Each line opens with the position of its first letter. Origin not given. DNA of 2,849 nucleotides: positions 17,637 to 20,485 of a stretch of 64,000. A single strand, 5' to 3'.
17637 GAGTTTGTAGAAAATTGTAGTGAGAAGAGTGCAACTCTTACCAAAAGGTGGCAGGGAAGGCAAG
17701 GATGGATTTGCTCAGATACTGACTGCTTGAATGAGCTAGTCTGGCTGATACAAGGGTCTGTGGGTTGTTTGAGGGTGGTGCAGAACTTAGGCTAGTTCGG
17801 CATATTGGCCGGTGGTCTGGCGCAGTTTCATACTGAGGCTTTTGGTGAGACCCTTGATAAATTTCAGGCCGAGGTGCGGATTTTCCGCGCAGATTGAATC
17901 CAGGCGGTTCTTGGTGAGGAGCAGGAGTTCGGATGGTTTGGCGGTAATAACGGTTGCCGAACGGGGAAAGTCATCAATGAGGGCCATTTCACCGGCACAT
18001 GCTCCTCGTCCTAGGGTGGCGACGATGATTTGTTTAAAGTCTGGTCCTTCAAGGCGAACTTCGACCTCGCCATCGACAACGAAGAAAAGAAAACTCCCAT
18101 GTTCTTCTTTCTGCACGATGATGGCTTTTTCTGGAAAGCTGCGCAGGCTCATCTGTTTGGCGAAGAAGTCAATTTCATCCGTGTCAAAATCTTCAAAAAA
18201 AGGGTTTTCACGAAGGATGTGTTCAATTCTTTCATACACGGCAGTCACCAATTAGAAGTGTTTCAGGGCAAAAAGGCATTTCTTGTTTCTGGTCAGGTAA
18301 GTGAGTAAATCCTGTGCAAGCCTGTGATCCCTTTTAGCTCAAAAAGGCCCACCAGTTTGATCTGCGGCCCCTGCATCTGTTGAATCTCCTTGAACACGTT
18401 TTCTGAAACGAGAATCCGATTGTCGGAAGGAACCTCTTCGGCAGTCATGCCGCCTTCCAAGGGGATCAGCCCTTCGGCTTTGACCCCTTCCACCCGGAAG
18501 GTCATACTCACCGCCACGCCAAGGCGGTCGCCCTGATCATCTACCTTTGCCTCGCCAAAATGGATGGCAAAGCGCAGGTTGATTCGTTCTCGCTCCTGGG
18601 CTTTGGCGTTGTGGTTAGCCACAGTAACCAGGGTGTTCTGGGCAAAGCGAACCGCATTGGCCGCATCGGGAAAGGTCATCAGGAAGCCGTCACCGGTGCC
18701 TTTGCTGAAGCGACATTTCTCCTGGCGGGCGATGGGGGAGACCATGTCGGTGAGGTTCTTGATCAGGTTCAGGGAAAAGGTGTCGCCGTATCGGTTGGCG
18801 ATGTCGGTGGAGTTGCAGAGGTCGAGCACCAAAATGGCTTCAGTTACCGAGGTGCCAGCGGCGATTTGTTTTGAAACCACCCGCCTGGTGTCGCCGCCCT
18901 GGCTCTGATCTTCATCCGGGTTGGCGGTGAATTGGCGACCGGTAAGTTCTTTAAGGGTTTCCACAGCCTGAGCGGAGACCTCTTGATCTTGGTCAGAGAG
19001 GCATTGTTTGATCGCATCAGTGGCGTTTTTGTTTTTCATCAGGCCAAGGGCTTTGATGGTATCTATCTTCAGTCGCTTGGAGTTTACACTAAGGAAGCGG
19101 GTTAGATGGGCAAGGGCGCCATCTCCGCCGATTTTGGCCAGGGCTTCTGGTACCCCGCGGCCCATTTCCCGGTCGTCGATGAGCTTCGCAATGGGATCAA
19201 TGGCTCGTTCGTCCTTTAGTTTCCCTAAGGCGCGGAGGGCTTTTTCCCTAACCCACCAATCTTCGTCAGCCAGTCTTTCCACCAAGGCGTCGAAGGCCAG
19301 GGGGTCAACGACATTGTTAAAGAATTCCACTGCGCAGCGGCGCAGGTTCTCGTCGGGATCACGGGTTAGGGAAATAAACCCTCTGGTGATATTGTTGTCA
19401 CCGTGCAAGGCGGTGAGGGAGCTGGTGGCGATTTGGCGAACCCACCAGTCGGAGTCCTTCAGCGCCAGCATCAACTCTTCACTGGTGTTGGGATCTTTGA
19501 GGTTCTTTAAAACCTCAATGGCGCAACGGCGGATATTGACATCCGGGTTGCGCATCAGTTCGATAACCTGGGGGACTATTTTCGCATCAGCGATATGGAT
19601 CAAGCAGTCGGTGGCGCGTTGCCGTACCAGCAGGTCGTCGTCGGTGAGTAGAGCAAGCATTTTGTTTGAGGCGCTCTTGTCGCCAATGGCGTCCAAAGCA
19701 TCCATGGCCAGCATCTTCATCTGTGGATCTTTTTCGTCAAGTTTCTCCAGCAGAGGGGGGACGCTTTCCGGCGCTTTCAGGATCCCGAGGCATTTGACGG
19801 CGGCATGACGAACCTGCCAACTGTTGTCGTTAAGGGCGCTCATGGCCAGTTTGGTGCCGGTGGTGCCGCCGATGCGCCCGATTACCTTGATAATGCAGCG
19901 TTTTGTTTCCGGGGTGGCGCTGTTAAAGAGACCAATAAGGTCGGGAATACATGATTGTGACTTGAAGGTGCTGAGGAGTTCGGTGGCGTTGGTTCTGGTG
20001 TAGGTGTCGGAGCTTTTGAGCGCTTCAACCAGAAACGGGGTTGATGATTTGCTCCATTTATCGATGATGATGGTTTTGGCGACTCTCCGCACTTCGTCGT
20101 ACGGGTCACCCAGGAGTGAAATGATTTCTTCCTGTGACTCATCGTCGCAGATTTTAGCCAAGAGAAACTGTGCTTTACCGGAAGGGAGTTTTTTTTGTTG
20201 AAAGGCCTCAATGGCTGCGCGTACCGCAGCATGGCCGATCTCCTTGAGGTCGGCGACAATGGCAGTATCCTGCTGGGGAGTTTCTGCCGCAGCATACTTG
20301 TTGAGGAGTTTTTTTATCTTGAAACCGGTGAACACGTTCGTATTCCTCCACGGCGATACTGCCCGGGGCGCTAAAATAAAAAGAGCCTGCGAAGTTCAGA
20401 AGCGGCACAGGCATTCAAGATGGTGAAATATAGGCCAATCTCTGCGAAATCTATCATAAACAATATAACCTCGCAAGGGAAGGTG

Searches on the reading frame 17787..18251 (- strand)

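Call 85: search_protein_families(library=pfam, proteins=[window:17787-18251:-], max_evalue=0.001)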
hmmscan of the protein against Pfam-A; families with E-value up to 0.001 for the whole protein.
window:17787-18251:- (154 aa): 1 family
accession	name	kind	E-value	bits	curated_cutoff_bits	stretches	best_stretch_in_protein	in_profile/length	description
PF00027.35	cNMP_binding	-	5.5e-19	68.4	27.5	1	37-124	2-89/89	Cyclic nucleotide-binding domain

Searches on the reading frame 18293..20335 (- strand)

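Call 85: search_protein_families(library=pfam, proteins=[window:18293-20335:-], max_evalue=0.001)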
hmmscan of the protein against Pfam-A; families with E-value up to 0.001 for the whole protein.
window:18293-20335:- (680 aa): 16 families
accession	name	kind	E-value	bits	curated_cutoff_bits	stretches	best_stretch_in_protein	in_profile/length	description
PF13646.12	HEAT_2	-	1.2e-56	189.4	27.7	5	165-245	5-87/88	HEAT repeats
PF02985.28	HEAT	-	2.3e-34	114.6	23.5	1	165-185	6-26/31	HEAT repeat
PF03130.22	HEAT_PBS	-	4.6e-18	64.1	20.9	2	362-388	1-27/27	PBS lyase HEAT-like repeat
PF12717.13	Cnd1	-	7.7e-12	46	26.4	0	432-468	53-89/162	non-SMC mitotic condensation complex subunit 1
PF13513.12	HEAT_EZ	-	1.5e-10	41.8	27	0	226-247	33-54/55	HEAT-like repeat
PF01602.26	Adaptin_N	-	7.9e-08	31.7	37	0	191-260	266-341/524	Adaptin N terminal region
PF20168.4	PDS5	-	1.1e-05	24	27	0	298-373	304-387/1053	Sister chromatid cohesion protein PDS5 protein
PF21581.3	SCD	-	1.7e-05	25.5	27.5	0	166-196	37-67/75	Stromalin conservative domain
PF00514.29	Arm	-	1.7e-05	25.1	20.6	0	246-279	6-39/41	Armadillo/beta-catenin-like repeat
PF25786.1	HEAT_GCN1_C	-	0.00044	20.7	27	0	341-373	22-54/151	GCN1-like, C-terminal HEAT repeats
PF24714.1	TOR1L1_N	-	0.00045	20.1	43.3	0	348-373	213-238/281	TORTIFOLIA1 N-terminal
PF21547.3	TTI1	-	0.00047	20.4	27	0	226-261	4-39/90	TELO2-interacting protein 1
PF11838.14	ERAP1_C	-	0.0005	20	38.2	0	73-199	88-224/318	ERAP1-like C-terminal domain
PF24768.1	ARM_ARMC5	-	0.00058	19.8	79.9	0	247-378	64-187/289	ARMC5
PF12755.13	Vac14_Fab1_bd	-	0.00067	20.7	22.1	0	251-280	26-55/97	Vacuolar 14 Fab1-binding region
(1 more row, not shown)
